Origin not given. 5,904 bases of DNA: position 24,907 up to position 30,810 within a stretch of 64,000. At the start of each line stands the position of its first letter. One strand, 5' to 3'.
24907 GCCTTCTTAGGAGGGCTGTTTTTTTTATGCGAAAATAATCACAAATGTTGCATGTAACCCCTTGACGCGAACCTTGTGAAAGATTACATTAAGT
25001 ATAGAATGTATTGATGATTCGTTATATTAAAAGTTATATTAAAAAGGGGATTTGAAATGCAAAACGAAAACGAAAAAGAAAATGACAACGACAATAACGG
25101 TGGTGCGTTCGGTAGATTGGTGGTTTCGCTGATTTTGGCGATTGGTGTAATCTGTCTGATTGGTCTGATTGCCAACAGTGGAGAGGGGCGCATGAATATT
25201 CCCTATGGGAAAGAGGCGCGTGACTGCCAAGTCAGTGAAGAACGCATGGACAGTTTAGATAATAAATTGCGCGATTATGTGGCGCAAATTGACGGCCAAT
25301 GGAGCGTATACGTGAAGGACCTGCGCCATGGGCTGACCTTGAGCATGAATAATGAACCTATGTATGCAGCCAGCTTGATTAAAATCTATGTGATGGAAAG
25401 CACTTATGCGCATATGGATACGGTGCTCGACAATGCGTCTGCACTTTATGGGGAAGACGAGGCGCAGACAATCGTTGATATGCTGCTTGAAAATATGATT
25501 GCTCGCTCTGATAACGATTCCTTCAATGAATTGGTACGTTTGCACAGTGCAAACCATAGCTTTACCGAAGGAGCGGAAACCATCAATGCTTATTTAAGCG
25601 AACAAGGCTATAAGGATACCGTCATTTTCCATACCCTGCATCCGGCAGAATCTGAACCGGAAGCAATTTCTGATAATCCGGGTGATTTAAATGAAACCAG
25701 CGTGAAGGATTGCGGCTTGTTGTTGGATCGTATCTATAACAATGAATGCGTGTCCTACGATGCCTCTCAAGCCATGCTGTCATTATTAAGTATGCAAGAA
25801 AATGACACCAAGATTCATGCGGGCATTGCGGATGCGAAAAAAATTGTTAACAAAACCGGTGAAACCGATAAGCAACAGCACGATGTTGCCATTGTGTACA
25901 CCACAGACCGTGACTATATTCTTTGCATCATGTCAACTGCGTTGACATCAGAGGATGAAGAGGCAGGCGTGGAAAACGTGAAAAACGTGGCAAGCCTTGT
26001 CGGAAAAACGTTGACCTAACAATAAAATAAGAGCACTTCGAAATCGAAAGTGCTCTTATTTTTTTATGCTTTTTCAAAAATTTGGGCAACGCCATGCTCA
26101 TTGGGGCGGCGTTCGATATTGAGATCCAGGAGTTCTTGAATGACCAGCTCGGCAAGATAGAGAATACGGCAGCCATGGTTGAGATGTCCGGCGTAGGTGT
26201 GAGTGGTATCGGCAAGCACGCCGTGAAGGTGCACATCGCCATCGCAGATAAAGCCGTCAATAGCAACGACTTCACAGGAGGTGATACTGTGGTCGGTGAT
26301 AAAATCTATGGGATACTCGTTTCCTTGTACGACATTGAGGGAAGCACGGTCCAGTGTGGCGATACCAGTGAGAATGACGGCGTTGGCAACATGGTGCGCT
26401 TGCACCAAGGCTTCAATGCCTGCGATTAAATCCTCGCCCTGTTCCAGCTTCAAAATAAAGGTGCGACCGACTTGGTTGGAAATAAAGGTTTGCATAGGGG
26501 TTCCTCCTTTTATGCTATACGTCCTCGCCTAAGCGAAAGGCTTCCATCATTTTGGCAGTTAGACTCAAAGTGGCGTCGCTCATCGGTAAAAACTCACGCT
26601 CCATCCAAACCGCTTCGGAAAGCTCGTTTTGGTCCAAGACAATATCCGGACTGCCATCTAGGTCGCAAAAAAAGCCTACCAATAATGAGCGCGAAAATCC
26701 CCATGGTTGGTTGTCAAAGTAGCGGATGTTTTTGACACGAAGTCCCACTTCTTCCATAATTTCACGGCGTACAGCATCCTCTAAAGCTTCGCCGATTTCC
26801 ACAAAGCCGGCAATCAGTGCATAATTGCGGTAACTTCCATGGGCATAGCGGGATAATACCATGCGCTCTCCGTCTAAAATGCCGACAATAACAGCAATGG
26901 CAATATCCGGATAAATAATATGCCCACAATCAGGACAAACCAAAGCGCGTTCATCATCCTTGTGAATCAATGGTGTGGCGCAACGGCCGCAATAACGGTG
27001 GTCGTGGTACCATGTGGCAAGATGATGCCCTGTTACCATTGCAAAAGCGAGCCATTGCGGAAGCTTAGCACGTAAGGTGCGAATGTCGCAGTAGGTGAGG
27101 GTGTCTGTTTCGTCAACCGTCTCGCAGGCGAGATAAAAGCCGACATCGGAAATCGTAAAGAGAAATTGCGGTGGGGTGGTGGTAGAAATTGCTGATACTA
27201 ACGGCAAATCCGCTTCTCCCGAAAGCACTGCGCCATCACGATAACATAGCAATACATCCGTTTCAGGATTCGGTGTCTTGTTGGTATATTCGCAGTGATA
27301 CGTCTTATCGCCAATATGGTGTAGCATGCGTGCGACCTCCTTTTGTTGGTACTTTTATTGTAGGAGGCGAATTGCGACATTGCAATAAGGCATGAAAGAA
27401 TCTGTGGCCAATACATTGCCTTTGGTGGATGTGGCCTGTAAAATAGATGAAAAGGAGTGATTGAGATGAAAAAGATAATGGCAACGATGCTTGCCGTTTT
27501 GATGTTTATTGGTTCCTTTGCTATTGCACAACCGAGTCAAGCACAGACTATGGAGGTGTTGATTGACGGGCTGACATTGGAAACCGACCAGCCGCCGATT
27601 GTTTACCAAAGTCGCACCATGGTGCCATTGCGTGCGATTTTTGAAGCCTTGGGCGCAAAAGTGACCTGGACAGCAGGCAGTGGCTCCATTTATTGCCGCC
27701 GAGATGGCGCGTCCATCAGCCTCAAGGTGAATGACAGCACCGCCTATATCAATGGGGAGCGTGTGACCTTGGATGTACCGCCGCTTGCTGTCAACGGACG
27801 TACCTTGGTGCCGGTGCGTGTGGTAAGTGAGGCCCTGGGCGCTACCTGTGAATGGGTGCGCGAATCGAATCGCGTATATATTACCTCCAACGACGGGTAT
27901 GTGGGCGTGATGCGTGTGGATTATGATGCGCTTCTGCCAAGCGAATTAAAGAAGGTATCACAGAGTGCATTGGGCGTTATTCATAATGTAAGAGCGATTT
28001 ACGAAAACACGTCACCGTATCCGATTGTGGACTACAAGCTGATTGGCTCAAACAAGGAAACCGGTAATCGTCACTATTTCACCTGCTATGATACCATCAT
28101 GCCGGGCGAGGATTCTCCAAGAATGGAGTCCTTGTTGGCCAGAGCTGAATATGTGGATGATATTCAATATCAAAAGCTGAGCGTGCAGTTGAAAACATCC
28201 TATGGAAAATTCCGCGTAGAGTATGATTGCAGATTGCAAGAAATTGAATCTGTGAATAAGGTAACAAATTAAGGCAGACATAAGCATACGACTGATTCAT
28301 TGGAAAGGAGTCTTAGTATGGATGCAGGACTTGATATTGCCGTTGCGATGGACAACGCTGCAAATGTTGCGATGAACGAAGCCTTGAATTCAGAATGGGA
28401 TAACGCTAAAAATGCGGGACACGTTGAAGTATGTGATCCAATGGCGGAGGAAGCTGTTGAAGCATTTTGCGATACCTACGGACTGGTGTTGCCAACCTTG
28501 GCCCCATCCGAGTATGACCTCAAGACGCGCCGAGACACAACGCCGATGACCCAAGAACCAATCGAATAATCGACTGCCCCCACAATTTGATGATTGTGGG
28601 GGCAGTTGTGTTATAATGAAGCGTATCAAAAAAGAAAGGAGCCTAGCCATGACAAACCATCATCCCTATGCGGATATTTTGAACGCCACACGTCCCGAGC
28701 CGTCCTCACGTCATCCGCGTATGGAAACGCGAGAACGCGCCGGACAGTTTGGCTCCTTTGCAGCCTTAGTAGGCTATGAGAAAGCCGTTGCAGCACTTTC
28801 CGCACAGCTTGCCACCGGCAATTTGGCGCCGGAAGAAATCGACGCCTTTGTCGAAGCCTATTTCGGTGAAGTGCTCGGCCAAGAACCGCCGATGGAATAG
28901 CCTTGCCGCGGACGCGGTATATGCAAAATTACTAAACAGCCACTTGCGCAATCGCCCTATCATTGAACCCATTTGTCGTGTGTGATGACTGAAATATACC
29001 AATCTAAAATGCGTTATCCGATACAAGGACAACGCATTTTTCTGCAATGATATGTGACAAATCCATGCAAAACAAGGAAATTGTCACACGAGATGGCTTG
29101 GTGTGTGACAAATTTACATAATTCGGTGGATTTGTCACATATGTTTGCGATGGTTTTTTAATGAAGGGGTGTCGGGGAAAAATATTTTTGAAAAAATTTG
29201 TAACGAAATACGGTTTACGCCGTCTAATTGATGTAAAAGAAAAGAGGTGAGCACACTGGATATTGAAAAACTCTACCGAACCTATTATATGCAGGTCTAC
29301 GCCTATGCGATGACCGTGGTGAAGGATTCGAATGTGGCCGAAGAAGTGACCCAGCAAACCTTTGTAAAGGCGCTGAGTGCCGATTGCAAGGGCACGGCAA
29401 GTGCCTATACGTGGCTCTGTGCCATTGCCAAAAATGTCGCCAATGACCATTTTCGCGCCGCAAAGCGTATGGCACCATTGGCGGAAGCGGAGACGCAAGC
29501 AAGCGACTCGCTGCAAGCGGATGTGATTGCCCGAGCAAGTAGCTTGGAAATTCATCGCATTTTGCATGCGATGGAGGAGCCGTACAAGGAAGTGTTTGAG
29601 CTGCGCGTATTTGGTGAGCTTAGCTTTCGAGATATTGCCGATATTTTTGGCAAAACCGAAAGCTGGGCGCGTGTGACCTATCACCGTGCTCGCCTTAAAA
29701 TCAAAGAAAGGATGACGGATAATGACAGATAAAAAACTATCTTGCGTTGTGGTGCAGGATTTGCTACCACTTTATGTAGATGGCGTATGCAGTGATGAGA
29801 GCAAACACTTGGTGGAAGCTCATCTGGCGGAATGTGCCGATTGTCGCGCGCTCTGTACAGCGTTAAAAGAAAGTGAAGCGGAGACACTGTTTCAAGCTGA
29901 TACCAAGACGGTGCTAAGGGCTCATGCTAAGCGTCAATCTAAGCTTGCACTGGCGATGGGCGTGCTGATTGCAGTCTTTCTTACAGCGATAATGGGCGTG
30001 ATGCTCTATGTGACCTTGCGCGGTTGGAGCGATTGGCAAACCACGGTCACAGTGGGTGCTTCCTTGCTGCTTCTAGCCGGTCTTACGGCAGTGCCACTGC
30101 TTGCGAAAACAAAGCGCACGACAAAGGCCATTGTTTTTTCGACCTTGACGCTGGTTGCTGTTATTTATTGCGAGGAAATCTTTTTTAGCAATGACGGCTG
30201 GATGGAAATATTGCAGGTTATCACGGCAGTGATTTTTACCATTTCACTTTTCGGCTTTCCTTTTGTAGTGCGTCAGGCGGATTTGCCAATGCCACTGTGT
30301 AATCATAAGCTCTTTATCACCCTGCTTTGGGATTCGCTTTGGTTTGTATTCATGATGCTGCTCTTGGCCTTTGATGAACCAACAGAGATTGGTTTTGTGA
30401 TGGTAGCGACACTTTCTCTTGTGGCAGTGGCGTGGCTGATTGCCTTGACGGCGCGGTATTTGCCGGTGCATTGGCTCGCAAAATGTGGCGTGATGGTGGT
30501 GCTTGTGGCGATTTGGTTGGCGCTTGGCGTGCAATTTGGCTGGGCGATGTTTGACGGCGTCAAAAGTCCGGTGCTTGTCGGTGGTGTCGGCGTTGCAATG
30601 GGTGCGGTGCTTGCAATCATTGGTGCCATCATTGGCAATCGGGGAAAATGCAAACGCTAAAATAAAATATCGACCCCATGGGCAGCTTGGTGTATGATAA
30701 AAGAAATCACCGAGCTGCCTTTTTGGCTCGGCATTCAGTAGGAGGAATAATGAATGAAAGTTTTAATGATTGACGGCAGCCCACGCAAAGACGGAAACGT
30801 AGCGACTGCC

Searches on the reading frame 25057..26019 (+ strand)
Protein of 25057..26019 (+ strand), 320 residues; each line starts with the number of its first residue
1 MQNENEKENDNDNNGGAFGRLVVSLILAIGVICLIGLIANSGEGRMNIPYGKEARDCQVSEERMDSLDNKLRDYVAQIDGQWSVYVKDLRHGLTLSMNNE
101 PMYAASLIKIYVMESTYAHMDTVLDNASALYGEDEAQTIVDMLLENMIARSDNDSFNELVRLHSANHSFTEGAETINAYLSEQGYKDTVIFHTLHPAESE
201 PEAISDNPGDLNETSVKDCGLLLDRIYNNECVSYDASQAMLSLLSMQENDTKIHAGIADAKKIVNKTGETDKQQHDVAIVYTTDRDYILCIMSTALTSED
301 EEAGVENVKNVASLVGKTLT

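Call 55: search_protein_families(library=pfam, proteins=[window:25057-26019:+], max_evalue=0.001)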
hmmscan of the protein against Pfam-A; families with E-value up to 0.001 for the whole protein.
window:25057-26019:+ (320 aa): 1 family
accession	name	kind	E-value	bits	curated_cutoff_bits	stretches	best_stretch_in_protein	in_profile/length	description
PF13354.11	Beta-lactamase2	-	2.1e-31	109.4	22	1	83-292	1-213/214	Beta-lactamase enzyme family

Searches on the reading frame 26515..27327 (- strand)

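Call 55: search_protein_families(library=pfam, proteins=[window:26515-27327:-], max_evalue=0.001)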
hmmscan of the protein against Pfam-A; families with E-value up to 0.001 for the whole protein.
window:26515-27327:- (270 aa): 2 families
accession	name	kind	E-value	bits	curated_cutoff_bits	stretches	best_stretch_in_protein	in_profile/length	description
PF00293.34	NUDIX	-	2.3e-17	63.7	21.1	1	145-247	5-118/134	NUDIX domain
PF09297.16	Zn_ribbon_NUD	-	6.9e-13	48.5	24.8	1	109-139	2-32/32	NADH pyrophosphatase zinc ribbon domain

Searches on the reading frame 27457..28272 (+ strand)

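Call 55: search_protein_families(library=pfam, proteins=[window:27457-28272:+], max_evalue=0.001)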
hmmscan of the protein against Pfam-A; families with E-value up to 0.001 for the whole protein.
window:27457-28272:+ (271 aa): 1 family
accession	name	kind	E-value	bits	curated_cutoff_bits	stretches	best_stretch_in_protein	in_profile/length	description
PF07833.16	Cu_amine_oxidN1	-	1.6e-34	118.6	24.2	1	36-142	2-108/108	Copper amine oxidase N-terminal domain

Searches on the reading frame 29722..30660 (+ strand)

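Call 55: search_protein_families(library=pfam, proteins=[window:29722-30660:+], max_evalue=0.001)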
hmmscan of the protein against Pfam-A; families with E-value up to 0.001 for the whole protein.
window:29722-30660:+ (312 aa): 1 family
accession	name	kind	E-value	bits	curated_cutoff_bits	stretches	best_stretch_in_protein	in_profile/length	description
PF13490.11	zf-HC2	-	4.3e-12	46.3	22.2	1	8-42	1-35/35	Putative zinc-finger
